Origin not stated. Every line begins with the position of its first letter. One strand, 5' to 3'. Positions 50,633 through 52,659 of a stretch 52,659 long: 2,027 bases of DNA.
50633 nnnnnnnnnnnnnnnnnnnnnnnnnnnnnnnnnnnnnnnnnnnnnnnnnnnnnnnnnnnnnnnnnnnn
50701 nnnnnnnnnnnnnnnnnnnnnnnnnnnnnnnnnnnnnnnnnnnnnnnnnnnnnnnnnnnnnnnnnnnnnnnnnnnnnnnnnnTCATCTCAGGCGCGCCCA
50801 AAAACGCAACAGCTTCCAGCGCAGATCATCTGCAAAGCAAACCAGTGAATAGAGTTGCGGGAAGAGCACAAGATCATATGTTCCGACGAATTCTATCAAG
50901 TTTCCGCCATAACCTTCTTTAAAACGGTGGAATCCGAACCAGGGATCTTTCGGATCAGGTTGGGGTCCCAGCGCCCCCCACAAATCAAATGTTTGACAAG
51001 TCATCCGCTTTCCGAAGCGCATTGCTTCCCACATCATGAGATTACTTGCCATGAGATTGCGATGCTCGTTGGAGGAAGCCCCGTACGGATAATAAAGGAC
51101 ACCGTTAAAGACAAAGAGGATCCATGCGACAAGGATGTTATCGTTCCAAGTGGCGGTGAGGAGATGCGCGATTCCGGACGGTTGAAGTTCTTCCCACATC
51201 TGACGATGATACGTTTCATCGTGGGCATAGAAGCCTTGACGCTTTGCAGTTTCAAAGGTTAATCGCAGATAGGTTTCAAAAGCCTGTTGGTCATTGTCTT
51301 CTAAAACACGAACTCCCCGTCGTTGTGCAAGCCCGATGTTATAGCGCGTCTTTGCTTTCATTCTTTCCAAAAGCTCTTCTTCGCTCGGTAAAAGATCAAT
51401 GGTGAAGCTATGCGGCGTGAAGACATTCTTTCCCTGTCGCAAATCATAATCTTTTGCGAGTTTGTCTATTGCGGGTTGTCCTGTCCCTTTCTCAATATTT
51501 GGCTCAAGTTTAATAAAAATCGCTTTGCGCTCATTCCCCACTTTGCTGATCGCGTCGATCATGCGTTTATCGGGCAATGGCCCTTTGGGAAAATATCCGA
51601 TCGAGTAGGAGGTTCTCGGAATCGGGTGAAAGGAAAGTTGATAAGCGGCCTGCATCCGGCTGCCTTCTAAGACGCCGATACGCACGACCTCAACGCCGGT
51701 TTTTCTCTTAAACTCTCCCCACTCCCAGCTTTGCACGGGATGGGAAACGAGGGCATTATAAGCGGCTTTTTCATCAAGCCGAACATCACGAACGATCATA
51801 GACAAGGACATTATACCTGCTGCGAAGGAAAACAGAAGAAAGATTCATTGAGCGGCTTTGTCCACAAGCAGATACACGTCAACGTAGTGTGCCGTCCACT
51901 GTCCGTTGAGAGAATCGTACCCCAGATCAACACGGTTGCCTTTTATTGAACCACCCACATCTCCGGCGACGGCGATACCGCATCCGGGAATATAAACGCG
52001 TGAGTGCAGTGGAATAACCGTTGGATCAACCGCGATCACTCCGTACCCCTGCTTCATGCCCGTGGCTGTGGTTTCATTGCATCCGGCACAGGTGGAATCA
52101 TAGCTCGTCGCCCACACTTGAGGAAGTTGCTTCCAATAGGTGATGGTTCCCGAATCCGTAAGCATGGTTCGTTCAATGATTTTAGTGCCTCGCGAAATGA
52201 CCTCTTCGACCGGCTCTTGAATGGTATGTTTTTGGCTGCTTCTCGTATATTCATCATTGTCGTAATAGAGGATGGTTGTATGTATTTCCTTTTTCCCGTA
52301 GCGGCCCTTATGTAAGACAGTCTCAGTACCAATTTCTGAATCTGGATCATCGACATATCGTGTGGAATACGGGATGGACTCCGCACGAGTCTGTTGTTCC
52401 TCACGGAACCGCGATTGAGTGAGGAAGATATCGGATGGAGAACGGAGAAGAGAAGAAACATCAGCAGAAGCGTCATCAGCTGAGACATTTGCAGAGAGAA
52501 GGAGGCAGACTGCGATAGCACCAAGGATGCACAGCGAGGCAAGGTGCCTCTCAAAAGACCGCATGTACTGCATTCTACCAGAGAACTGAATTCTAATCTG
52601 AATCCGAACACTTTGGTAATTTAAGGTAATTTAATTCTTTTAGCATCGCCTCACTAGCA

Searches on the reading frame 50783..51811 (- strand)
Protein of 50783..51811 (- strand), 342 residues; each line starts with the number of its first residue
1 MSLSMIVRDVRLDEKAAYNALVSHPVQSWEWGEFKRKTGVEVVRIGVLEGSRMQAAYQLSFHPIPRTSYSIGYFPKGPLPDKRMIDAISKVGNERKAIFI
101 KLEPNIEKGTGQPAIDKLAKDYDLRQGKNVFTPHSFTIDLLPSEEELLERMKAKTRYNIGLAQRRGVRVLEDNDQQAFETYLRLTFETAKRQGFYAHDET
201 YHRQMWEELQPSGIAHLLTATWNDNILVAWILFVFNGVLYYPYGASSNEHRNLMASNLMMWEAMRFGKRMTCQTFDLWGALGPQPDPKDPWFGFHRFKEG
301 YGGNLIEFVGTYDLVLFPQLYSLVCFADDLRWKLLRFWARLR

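Call 93: search_protein_families(library=pfam, proteins=[window:50783-51811:-], max_evalue=0.001)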
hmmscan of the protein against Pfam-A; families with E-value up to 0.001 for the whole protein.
window:50783-51811:- (342 aa): 2 families
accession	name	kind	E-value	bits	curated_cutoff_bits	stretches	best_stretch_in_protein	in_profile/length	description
PF02388.22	FemAB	-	2.2e-29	102.9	24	2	23-208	16-226/406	FemAB family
PF13480.13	Acetyltransf_6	-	1.2e-13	51.8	22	1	154-279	6-136/143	Acetyltransferase (GNAT) domain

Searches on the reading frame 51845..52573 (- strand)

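Call 93: search_protein_families(library=pfam, proteins=[window:51845-52573:-], max_evalue=0.001)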
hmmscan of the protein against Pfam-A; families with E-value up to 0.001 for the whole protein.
window:51845-52573:- (242 aa): 2 families
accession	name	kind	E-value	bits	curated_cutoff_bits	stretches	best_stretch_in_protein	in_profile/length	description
PF07501.17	G5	-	8.2e-15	55.3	23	1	58-131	1-75/75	G5 domain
PF06725.17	3D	-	2.3e-12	47.4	23.8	1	179-236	2-71/72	3D domain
